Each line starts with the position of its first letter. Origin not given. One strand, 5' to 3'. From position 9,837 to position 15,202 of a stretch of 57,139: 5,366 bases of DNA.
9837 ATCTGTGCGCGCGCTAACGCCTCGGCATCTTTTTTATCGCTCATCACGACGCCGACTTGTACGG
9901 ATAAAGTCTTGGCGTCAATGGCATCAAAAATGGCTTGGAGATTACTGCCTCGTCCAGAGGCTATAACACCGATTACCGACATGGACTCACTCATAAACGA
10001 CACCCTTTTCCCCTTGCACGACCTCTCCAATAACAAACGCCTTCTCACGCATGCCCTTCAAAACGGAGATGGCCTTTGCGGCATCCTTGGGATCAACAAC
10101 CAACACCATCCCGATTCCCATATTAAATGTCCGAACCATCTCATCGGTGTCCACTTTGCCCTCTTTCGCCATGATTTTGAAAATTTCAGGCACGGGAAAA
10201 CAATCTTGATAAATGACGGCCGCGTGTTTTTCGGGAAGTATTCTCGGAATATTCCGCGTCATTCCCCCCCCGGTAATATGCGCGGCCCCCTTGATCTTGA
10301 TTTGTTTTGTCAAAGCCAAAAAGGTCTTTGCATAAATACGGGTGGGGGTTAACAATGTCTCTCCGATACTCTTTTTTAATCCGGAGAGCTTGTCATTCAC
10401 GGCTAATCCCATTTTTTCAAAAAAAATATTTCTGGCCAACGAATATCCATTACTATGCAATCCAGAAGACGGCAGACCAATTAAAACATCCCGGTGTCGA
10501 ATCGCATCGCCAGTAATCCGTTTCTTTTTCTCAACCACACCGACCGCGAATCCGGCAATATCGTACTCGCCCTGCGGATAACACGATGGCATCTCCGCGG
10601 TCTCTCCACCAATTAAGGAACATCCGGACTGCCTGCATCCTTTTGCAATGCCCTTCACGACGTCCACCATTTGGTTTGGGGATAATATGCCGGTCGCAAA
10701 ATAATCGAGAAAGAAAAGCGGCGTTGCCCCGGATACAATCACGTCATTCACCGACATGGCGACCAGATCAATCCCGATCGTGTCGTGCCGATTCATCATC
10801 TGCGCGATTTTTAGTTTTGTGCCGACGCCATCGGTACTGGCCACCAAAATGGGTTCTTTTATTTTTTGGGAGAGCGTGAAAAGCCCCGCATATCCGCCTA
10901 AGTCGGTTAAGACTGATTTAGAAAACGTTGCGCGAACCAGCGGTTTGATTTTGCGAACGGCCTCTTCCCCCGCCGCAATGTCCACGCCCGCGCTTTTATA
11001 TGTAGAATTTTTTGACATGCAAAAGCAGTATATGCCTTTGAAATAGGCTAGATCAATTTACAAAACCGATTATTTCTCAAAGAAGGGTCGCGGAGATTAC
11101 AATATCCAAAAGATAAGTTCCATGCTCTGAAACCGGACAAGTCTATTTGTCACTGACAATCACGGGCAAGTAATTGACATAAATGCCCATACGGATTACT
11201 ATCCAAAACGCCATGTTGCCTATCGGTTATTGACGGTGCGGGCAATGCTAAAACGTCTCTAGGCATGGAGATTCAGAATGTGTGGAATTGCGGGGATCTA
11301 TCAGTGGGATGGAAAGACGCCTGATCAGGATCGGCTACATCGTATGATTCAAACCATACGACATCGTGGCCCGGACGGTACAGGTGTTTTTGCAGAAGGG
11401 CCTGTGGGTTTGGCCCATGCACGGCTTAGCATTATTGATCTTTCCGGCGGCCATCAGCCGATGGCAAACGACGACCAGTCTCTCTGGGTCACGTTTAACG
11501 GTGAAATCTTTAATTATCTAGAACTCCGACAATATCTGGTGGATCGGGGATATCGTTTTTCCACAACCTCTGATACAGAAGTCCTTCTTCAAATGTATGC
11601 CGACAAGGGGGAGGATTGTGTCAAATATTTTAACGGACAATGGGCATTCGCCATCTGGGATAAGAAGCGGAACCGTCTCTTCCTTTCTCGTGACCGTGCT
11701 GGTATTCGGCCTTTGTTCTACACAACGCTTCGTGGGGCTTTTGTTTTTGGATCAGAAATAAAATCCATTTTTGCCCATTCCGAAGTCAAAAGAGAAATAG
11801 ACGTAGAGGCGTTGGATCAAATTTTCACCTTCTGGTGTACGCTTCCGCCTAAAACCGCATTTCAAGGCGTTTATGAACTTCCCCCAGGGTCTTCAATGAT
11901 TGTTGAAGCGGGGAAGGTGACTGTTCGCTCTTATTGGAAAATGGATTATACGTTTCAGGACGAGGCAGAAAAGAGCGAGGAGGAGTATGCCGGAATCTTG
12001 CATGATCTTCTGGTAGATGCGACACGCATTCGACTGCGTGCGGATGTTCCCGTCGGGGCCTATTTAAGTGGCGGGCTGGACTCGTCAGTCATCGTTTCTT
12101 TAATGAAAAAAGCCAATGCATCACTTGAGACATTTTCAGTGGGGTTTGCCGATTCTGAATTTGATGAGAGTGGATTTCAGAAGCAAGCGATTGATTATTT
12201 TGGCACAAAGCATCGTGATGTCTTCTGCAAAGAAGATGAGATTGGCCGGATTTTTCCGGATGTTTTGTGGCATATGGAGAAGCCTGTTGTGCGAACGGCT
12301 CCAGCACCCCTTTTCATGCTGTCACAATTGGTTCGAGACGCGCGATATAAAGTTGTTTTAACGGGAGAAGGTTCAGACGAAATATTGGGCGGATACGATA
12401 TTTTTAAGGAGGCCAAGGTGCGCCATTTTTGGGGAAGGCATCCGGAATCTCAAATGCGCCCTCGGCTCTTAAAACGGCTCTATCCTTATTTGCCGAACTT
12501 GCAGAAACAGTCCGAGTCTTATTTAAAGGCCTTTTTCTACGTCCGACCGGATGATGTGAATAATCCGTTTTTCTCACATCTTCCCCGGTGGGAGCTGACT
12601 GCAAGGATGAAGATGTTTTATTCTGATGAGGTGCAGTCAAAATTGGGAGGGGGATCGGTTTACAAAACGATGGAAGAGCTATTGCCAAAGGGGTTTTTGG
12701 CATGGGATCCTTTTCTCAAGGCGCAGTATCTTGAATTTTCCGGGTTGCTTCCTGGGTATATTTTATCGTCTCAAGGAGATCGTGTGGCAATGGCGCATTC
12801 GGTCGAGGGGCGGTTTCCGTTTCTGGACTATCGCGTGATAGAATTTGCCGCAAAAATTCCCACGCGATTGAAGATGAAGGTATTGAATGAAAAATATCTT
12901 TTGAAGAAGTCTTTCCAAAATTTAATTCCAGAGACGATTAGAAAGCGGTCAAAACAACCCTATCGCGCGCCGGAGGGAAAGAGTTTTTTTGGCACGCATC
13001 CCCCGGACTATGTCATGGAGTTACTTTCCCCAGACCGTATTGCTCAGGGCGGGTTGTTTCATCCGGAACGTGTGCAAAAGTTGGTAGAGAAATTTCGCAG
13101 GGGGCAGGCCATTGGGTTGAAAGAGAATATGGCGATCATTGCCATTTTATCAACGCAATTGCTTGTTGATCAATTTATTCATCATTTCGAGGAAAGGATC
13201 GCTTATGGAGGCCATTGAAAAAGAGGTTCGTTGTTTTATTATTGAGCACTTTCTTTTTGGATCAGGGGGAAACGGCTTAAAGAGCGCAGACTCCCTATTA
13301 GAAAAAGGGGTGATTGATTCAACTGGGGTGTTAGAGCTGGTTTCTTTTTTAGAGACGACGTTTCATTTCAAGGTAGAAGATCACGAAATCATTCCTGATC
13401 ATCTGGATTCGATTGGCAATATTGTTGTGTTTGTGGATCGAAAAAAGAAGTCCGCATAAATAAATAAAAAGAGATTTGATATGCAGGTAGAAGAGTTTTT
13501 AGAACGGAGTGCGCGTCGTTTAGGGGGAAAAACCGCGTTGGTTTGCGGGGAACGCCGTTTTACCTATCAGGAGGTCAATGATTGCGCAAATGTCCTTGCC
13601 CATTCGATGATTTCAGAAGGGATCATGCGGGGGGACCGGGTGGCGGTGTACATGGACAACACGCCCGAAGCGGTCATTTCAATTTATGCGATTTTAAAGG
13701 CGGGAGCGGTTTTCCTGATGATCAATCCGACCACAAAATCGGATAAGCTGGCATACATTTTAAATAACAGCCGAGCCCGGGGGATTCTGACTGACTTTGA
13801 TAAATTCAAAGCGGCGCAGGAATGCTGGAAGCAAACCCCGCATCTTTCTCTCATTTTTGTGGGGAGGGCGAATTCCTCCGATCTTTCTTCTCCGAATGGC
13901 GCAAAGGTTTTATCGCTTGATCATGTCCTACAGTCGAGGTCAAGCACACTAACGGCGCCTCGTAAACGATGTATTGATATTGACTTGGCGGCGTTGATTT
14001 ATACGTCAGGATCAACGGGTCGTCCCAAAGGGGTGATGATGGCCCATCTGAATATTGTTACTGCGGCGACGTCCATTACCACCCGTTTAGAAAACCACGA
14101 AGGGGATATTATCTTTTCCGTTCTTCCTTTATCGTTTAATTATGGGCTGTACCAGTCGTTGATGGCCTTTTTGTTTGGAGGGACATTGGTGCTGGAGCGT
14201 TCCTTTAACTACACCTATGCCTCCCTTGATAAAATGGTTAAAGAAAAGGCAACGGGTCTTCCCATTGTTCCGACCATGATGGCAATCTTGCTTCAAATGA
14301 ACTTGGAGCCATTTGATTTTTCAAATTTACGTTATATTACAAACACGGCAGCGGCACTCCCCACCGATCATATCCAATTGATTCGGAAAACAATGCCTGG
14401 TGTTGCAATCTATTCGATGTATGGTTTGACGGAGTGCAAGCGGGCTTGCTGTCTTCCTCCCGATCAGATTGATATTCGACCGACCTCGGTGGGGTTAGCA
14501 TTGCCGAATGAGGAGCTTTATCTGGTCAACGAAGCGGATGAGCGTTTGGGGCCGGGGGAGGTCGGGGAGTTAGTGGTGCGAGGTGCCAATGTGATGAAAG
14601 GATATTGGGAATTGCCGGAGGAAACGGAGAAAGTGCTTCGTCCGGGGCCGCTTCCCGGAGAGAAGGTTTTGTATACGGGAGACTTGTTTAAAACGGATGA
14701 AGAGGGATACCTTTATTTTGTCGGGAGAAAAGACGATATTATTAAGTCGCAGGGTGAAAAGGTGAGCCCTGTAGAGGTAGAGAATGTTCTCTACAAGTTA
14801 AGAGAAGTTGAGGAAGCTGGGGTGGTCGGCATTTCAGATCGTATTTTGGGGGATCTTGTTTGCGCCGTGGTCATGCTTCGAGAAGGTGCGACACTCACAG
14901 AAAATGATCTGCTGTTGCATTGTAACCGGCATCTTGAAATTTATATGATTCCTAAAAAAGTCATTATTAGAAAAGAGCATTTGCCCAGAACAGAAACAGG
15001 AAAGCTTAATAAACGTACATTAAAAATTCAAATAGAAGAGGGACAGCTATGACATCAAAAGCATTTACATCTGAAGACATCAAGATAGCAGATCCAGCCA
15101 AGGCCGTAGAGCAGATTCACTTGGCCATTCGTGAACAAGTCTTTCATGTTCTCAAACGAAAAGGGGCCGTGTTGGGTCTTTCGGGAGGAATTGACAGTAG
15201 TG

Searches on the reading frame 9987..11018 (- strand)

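Call 95: search_protein_families(library=pfam, proteins=[window:9987-11018:-], max_evalue=0.0001)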
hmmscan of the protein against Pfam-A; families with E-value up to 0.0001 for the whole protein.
window:9987-11018:- (343 aa): 2 families
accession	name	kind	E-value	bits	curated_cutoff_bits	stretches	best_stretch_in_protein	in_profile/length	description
PF02769.27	AIRS_C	-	7.7e-31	107.8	23.1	1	177-341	4-153/156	AIR synthase related protein, C-terminal domain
PF00586.29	AIRS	-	3e-25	89.3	24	1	57-162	14-112/112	AIR synthase related protein, N-terminal domain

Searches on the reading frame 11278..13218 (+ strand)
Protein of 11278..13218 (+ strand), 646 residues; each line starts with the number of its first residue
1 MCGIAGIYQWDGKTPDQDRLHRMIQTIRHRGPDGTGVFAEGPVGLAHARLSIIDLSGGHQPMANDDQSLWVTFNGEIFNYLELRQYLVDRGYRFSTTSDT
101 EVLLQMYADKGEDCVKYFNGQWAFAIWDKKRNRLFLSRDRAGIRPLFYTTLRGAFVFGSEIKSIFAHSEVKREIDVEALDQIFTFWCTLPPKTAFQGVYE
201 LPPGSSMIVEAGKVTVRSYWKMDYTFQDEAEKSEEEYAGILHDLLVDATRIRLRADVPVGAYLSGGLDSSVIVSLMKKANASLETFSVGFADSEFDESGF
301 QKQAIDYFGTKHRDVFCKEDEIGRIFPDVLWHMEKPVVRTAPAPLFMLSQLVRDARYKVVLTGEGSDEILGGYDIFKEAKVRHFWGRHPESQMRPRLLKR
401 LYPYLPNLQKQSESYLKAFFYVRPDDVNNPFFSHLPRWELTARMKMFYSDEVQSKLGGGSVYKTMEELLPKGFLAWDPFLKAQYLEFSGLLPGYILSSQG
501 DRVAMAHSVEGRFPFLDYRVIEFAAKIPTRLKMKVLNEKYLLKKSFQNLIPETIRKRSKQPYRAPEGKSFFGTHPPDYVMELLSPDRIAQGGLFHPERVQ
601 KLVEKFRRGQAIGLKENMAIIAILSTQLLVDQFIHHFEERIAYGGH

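Call 51: search_protein_families(library=pfam, proteins=[window:11278-13218:+], max_evalue=0.0001)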
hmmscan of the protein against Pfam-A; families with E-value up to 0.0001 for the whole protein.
window:11278-13218:+ (646 aa): 3 families
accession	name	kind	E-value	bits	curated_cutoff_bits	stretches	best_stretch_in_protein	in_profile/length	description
PF00733.27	Asn_synthase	-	5.2e-89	299.8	21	1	242-617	3-342/354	Asparagine synthase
PF13537.11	GATase_7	-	7.2e-46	155.6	25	1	47-165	1-122/123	Glutamine amidotransferase domain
PF13522.11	GATase_6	-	1.5e-41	141.9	27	1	32-160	1-130/130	Glutamine amidotransferase domain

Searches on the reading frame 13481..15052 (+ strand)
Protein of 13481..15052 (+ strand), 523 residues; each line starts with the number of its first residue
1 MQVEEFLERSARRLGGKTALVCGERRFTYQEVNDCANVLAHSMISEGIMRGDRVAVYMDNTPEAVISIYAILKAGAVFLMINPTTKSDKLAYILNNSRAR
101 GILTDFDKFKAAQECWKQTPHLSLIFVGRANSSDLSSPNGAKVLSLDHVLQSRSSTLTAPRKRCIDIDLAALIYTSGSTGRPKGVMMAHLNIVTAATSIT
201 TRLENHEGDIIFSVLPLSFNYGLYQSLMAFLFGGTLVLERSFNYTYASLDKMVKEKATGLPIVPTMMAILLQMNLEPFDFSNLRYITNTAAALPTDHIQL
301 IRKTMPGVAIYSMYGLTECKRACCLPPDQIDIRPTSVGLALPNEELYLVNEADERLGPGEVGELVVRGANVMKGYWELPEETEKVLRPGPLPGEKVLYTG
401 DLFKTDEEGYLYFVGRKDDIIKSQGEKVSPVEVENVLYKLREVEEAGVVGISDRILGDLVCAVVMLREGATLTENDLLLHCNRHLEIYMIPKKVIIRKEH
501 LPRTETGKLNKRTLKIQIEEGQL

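Call 51: search_protein_families(library=pfam, proteins=[window:13481-15052:+], max_evalue=0.0001)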
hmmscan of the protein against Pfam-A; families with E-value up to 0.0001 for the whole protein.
window:13481-15052:+ (523 aa): 2 families
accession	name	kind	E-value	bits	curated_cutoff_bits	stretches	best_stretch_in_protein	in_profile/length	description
PF00501.34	AMP-binding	-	2.4e-87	293.7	29.9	1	7-376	1-384/384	AMP-binding enzyme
PF13193.12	AMP-binding_C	-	5.1e-16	59.8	24.5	1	432-508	1-76/76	AMP-binding enzyme C-terminal domain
